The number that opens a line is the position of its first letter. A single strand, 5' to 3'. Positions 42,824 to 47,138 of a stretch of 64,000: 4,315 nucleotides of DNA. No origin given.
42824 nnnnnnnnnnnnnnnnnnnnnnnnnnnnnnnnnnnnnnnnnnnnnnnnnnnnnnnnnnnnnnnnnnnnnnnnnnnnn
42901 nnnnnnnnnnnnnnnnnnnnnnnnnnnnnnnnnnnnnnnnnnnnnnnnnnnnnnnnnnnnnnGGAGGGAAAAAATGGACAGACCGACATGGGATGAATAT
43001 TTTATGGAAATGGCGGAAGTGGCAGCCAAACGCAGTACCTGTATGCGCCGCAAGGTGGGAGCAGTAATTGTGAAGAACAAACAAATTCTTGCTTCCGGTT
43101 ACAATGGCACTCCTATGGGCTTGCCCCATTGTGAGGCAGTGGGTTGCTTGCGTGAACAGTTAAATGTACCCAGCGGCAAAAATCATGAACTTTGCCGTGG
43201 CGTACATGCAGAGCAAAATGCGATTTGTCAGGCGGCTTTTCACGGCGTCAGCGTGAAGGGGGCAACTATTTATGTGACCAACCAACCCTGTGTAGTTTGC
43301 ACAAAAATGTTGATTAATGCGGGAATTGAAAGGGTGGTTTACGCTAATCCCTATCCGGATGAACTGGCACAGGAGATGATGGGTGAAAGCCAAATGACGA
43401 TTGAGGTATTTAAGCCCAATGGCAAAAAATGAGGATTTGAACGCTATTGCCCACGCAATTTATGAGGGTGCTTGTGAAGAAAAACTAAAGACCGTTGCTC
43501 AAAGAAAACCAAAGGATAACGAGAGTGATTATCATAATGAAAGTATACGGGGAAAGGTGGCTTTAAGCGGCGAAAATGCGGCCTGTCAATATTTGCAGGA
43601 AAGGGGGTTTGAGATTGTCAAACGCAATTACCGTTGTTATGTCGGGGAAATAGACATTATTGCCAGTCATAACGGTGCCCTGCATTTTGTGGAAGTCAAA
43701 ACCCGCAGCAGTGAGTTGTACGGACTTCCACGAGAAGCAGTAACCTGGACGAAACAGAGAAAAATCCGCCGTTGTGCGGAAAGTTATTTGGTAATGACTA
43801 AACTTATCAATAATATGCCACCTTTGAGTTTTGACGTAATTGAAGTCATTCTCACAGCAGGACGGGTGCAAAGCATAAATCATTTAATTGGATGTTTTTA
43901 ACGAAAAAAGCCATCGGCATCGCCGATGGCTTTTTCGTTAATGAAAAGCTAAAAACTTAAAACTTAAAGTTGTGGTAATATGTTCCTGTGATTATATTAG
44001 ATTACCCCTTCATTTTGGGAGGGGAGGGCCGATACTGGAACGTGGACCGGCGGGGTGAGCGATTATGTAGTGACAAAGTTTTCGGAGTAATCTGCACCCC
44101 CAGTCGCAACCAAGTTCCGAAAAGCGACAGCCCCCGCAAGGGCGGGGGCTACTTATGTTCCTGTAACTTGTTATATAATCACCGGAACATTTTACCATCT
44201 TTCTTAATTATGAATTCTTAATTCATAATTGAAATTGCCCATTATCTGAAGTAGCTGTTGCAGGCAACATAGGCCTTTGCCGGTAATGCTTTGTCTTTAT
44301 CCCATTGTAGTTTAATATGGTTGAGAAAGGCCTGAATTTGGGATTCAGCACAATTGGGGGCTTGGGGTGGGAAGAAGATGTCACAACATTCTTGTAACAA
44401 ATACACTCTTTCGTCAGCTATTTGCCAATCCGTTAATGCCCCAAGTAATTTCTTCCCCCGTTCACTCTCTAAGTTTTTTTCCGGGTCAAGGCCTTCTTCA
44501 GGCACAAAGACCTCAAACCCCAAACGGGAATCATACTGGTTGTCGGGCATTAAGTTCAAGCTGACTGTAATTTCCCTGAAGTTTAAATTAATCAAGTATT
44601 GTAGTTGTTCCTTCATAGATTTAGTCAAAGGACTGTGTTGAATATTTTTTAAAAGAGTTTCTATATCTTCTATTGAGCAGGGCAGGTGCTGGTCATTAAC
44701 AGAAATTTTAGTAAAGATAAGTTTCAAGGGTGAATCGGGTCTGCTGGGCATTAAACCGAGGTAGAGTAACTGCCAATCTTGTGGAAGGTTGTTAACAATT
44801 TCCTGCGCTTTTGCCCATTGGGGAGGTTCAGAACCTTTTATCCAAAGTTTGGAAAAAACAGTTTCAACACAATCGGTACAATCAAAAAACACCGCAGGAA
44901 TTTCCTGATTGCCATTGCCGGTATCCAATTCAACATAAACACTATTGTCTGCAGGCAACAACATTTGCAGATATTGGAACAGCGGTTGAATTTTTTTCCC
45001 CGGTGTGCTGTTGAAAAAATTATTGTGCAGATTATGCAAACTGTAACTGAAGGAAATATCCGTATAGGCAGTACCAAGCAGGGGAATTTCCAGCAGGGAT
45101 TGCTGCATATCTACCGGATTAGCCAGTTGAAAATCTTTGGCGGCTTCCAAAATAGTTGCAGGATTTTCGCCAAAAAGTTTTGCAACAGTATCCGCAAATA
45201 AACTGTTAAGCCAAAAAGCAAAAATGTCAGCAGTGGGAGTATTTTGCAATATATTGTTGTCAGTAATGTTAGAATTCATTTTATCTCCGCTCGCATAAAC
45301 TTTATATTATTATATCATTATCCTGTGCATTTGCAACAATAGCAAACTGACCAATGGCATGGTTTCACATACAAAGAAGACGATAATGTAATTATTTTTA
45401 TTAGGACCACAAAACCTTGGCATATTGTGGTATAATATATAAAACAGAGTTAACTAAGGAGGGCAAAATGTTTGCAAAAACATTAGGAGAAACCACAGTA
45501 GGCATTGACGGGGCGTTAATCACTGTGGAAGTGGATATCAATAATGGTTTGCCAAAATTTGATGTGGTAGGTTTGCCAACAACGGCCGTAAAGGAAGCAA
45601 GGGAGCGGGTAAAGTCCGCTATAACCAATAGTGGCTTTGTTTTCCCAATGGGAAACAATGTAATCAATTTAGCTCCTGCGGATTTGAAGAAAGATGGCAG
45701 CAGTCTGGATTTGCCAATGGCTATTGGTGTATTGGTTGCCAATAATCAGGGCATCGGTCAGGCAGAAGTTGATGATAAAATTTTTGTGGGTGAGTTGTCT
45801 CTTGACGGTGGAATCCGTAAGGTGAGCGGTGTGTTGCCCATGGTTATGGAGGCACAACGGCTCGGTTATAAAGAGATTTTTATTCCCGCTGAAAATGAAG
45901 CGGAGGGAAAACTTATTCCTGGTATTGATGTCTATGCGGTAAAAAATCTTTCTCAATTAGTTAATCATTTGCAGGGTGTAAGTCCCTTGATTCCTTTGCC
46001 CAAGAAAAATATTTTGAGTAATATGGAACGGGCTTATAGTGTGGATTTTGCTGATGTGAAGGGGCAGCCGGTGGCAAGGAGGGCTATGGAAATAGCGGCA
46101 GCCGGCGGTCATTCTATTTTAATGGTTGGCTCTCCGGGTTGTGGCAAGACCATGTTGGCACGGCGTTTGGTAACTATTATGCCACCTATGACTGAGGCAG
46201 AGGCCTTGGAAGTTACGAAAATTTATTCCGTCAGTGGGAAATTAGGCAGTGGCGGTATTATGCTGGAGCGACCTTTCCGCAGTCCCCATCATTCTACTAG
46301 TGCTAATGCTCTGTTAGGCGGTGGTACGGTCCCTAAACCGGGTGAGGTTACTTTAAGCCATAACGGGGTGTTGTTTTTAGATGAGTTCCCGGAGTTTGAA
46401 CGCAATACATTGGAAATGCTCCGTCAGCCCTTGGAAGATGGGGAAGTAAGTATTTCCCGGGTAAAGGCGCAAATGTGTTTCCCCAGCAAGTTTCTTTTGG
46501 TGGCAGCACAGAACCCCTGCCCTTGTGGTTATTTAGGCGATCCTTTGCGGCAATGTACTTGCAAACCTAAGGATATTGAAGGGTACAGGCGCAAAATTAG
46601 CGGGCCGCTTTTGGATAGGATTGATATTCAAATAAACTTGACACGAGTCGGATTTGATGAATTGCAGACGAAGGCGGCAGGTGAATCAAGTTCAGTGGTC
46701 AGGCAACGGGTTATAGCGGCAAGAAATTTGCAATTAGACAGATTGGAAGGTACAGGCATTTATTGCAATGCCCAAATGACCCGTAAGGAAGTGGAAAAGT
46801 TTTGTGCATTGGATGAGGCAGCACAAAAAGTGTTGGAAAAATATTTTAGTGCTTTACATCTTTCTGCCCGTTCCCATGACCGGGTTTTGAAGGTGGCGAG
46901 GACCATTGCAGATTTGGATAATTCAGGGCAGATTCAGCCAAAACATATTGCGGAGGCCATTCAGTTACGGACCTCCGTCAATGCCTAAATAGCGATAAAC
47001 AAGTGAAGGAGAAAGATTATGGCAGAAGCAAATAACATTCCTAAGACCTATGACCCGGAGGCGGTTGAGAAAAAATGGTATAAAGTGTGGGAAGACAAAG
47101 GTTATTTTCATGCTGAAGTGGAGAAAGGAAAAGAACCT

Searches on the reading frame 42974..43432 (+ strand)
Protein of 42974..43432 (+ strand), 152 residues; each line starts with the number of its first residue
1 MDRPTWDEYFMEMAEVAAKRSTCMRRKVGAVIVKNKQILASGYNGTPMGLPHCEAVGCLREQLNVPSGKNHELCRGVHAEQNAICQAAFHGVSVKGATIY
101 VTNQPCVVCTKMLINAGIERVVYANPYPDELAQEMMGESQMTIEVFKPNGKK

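Call 52: search_protein_families(library=pfam, proteins=[window:42974-43432:+], max_evalue=0.001)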
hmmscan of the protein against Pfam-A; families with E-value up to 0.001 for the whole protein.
window:42974-43432:+ (152 aa): 3 families
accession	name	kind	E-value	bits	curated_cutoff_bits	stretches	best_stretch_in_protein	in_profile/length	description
PF00383.29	dCMP_cyt_deam_1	-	5.9e-29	100.4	25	1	5-124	2-101/102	Cytidine and deoxycytidylate deaminase zinc-binding region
PF14437.12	MafB19-deam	-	5.4e-23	81.9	27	1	6-130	3-106/142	MafB19-like deaminase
PF14439.12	Bd3614-deam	-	4.9e-05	23.7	38.5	1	77-134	35-99/113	Bd3614-like deaminase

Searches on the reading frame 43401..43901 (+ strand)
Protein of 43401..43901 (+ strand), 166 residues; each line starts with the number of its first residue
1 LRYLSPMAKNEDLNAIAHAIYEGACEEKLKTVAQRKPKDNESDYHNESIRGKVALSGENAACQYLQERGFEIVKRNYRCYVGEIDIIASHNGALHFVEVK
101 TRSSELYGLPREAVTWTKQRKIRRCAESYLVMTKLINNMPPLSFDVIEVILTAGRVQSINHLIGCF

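Call 52: search_protein_families(library=pfam, proteins=[window:43401-43901:+], max_evalue=0.001)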
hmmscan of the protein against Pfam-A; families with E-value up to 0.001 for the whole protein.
window:43401-43901:+ (166 aa): 3 families
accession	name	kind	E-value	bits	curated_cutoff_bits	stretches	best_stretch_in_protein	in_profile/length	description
PF02021.23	UPF0102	-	2.1e-30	105.3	23.6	1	57-149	1-80/80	Uncharacterised protein family UPF0102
PF08378.17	NERD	-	6.7e-08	33.5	22.1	1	56-120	4-73/111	Nuclease-related domain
PF01939.22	NucS_C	-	5.2e-05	23.7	24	1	65-108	15-59/124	Endonuclease NucS C-terminal domain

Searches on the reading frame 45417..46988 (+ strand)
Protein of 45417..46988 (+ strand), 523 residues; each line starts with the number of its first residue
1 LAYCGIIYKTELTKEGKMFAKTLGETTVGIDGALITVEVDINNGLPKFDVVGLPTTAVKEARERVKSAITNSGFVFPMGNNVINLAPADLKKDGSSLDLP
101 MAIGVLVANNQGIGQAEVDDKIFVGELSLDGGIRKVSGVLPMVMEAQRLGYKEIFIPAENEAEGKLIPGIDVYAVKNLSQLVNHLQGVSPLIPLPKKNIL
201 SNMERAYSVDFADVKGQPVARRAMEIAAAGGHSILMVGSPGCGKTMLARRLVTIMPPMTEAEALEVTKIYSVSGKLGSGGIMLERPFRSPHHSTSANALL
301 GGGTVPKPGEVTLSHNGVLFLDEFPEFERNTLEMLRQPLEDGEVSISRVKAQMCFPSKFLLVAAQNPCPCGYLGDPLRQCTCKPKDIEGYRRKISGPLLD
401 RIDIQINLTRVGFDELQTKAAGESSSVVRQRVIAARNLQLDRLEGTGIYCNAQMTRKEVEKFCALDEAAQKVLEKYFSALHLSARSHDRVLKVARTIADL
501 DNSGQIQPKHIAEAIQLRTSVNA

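Call 52: search_protein_families(library=pfam, proteins=[window:45417-46988:+], max_evalue=0.001)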
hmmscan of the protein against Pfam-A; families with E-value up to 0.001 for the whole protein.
window:45417-46988:+ (523 aa): 9 families
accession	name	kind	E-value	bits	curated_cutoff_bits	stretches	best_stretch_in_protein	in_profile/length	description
PF01078.27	Mg_chelatase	-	8.6e-93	309.9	20.3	1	210-412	1-203/207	Magnesium chelatase, subunit ChlI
PF13541.12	ChlI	-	1.4e-44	151.3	27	1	37-160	1-121/121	Subunit ChlI of Mg-chelatase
PF13335.12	Mg_chelatase_C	-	1.2e-33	116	26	1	422-518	1-94/94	Magnesium chelatase, subunit ChlI C-terminal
PF07728.20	AAA_5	-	1.5e-08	35.2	22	0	306-369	55-125/139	AAA domain (dynein-related subfamily)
PF00493.29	MCM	-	4.3e-08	33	23.3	1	305-370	111-176/224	MCM P-loop domain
PF05362.19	Lon_C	-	4.8e-06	26.7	21.1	1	9-169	17-181/205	Lon protease (S16) C-terminal proteolytic domain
PF00158.32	Sigma54_activat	-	9.8e-06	25.8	20.2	0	304-366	82-142/168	Sigma-54 interaction domain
PF00004.35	AAA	-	0.00028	21.8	21.2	0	234-267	1-35/131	ATPase family associated with various cellular activities (AAA)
PF05496.18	RuvB_N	-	0.00077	19.7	27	0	312-348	81-117/159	Holliday junction DNA helicase RuvB P-loop domain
